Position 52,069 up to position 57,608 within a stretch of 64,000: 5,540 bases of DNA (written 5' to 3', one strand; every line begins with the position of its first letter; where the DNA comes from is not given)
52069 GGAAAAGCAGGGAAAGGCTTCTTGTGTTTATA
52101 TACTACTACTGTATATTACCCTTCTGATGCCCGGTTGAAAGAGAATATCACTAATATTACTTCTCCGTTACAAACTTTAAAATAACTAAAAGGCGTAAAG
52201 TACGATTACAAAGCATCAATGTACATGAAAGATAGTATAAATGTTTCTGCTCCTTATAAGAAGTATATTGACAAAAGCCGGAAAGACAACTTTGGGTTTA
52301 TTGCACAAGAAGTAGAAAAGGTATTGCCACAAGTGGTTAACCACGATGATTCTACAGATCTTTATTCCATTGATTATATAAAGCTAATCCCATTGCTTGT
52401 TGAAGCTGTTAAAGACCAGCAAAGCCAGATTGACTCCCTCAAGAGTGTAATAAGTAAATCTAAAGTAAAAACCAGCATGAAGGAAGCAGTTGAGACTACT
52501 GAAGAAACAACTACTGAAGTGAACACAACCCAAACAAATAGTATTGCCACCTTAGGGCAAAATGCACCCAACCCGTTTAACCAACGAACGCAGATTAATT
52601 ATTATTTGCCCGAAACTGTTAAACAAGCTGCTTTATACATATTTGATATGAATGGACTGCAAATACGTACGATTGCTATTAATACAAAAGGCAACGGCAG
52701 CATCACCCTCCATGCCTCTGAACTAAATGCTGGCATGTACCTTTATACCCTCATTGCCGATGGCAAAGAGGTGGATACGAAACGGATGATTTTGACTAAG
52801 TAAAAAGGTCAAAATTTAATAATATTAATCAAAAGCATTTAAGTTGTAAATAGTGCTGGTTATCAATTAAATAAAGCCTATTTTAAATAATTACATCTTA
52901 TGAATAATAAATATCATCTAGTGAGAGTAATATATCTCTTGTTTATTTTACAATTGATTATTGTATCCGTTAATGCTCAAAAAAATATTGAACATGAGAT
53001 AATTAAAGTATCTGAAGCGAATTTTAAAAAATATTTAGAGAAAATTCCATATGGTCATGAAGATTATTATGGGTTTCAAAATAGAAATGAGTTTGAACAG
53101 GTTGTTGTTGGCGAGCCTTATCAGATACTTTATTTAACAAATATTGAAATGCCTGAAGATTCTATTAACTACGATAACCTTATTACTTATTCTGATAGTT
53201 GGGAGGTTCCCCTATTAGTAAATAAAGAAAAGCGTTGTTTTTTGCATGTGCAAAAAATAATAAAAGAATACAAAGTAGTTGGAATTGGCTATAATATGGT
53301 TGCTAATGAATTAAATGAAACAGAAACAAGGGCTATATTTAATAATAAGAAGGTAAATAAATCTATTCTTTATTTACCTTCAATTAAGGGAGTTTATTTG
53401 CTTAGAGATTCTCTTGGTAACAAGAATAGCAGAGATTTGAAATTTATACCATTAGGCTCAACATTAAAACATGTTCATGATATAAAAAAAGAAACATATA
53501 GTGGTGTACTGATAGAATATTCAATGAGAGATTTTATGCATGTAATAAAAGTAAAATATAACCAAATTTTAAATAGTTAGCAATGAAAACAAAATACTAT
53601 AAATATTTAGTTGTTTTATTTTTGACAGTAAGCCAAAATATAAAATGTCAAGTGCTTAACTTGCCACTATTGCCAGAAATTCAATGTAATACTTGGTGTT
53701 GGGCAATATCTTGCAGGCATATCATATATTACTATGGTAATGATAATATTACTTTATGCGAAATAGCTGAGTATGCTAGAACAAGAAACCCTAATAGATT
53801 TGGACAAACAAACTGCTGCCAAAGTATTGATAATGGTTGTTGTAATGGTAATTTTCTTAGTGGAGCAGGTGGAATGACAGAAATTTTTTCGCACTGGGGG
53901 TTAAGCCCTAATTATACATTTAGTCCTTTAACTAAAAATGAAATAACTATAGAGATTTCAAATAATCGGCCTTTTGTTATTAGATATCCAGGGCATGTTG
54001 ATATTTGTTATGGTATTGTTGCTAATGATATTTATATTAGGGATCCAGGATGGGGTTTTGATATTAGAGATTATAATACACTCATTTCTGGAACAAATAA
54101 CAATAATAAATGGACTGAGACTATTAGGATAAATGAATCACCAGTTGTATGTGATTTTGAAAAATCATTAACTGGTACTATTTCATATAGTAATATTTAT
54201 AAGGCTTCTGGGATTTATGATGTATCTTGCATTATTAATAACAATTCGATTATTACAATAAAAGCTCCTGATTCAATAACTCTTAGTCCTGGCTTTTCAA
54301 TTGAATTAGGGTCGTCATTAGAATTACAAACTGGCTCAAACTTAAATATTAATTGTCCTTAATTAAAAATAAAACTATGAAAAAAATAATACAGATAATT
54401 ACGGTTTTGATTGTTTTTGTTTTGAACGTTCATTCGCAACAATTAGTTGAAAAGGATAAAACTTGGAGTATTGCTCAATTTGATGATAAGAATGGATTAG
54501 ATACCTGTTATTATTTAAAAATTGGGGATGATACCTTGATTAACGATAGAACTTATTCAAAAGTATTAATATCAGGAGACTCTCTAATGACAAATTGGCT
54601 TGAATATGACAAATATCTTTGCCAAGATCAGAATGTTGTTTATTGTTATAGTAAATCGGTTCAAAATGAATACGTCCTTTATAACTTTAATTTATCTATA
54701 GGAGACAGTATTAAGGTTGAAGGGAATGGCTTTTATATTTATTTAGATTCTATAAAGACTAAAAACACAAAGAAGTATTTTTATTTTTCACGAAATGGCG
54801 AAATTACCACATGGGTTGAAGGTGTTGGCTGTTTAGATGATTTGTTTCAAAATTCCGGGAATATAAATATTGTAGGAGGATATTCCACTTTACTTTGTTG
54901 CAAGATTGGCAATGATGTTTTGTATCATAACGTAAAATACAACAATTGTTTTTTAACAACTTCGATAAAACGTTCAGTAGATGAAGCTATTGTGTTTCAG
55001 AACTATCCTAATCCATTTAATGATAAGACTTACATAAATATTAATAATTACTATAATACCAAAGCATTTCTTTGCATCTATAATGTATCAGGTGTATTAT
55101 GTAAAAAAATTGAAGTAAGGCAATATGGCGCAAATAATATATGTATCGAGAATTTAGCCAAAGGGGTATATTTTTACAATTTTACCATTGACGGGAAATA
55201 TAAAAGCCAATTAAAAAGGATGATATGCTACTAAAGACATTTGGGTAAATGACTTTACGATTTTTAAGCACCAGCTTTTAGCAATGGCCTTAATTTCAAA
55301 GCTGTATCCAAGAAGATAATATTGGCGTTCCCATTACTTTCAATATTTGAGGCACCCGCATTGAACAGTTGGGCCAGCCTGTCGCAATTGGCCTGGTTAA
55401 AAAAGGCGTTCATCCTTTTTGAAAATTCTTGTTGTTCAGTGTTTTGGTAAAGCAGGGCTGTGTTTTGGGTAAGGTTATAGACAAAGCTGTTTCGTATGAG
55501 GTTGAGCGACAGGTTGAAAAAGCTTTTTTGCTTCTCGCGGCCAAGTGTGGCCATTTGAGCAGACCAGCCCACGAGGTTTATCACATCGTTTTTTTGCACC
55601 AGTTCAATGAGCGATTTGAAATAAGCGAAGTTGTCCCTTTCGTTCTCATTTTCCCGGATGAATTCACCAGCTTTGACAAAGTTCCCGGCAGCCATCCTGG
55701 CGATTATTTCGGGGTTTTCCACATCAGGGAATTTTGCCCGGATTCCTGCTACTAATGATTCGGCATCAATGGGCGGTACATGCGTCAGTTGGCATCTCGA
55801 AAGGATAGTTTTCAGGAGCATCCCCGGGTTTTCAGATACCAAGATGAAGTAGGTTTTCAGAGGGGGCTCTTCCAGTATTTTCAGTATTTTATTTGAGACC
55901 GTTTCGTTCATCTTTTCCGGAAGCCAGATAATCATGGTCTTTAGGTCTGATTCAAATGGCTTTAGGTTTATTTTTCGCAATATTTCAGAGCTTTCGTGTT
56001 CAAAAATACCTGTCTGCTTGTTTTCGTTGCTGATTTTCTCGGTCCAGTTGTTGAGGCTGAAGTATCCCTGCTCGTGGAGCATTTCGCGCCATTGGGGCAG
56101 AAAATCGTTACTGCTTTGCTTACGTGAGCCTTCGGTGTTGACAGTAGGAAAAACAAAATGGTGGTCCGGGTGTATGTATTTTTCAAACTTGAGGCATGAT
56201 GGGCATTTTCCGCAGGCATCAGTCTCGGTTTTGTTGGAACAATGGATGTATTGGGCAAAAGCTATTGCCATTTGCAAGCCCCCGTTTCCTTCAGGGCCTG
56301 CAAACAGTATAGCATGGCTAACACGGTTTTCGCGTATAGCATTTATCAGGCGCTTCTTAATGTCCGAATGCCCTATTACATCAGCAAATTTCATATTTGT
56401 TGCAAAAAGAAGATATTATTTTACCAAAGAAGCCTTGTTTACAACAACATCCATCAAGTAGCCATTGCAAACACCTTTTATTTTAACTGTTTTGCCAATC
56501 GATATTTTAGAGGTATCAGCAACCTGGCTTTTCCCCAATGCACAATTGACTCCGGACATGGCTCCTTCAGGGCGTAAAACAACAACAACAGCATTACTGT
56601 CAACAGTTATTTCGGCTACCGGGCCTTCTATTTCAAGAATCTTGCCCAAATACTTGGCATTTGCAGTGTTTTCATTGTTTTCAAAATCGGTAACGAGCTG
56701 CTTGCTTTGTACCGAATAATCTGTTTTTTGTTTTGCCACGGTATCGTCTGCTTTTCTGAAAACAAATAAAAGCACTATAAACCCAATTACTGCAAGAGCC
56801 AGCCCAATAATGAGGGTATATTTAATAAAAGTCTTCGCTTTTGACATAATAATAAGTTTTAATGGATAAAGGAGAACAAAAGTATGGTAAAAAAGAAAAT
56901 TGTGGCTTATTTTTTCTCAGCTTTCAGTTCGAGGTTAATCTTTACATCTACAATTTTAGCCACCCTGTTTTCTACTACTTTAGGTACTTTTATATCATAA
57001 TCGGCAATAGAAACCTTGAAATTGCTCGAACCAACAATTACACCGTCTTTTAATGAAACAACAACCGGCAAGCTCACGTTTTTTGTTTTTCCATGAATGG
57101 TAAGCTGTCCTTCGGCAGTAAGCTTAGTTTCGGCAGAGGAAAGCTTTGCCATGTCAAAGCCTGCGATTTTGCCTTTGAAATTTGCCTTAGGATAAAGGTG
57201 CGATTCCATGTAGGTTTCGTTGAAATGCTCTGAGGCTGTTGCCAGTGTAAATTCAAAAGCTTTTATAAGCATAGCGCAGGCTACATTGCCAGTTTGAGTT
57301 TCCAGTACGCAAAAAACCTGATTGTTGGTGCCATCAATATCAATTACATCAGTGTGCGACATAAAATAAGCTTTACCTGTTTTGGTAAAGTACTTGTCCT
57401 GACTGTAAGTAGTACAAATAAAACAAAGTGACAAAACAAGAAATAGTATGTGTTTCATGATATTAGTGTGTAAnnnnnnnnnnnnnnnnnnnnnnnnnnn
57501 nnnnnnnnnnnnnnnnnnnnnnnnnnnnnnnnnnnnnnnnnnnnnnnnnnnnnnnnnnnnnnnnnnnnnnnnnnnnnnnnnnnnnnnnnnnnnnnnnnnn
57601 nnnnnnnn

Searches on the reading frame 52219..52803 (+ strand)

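Call 11: search_protein_families(library=pfam, proteins=[window:52219-52803:+], max_evalue=0.001)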
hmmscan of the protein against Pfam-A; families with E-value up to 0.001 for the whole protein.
window:52219-52803:+ (194 aa): 2 families
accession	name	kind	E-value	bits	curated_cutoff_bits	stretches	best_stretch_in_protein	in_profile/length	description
PF18962.6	Por_Secre_tail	-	4.1e-08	33.8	27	1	117-191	3-75/75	Secretion system C-terminal sorting domain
PF13884.11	Peptidase_S74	-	0.0001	23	22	1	18-40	32-57/58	Chaperone of endosialidase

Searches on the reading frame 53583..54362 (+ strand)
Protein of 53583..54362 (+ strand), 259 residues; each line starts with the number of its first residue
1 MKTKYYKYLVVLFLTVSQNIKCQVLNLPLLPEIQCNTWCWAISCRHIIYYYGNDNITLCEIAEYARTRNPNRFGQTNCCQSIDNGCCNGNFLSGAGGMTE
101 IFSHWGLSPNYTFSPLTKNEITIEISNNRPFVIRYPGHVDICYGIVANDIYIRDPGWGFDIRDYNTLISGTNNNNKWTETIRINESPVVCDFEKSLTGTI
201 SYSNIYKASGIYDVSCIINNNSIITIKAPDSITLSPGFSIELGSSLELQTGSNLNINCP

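Call 12: search_protein_families(library=pfam, proteins=[window:53583-54362:+], max_evalue=0.001)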
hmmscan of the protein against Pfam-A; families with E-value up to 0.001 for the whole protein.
window:53583-54362:+ (259 aa): 1 family
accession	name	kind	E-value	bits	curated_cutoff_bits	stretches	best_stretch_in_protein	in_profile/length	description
PF12385.14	Peptidase_C70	-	4.6e-06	27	19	1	25-156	5-124/141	Papain-like cysteine protease AvrRpt2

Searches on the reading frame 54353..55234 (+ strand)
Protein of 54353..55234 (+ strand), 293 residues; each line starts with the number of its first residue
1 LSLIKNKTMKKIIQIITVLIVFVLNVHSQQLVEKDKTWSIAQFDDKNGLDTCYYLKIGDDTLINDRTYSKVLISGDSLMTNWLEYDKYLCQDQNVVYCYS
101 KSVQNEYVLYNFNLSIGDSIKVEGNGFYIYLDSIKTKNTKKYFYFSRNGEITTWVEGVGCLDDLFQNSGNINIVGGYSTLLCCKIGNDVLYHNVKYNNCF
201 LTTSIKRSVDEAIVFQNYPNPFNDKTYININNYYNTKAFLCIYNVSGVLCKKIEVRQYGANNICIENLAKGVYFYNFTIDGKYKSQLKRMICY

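Call 12: search_protein_families(library=pfam, proteins=[window:54353-55234:+], max_evalue=0.001)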
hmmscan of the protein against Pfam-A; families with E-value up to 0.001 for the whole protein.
window:54353-55234:+ (293 aa): 1 family
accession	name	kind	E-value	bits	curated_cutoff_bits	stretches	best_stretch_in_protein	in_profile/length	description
PF18962.6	Por_Secre_tail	-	7.9e-09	36.1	27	1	218-285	2-70/75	Secretion system C-terminal sorting domain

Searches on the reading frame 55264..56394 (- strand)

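Call 12: search_protein_families(library=pfam, proteins=[window:55264-56394:-], max_evalue=0.001)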
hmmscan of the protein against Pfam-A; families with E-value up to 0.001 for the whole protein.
window:55264-56394:- (376 aa): 1 family
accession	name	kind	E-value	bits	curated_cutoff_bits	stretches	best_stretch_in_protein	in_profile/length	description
PF13177.12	DNA_pol3_delta2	-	1.4e-41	142.6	27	1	9-209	2-160/161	DNA polymerase III, delta subunit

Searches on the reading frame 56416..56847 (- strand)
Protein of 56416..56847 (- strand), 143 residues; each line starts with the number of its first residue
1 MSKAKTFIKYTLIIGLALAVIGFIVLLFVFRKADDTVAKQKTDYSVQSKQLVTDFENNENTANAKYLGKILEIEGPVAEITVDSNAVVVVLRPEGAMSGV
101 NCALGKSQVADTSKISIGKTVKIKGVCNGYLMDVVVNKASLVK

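Call 12: search_protein_families(library=pfam, proteins=[window:56416-56847:-], max_evalue=0.001)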
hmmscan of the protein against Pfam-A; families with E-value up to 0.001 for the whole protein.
window:56416-56847:- (143 aa): 1 family
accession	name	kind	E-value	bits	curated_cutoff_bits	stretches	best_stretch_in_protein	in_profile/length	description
PF12869.13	tRNA_anti-like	-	1.8e-20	73.4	23.5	1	19-140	15-145/146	tRNA_anti-like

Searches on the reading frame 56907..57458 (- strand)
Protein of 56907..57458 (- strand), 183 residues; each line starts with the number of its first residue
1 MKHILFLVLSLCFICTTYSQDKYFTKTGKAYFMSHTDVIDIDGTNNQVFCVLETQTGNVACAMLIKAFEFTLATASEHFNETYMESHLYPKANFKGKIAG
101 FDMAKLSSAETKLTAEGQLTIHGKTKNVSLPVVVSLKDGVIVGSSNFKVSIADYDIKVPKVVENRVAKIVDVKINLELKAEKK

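Call 12: search_protein_families(library=pfam, proteins=[window:56907-57458:-], max_evalue=0.001)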
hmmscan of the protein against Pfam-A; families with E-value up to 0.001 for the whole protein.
window:56907-57458:- (183 aa): 1 family
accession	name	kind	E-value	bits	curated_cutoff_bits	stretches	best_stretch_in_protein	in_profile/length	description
PF04264.18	YceI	-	3.4e-13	50.7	23.7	1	34-177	15-149/150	YceI-like domain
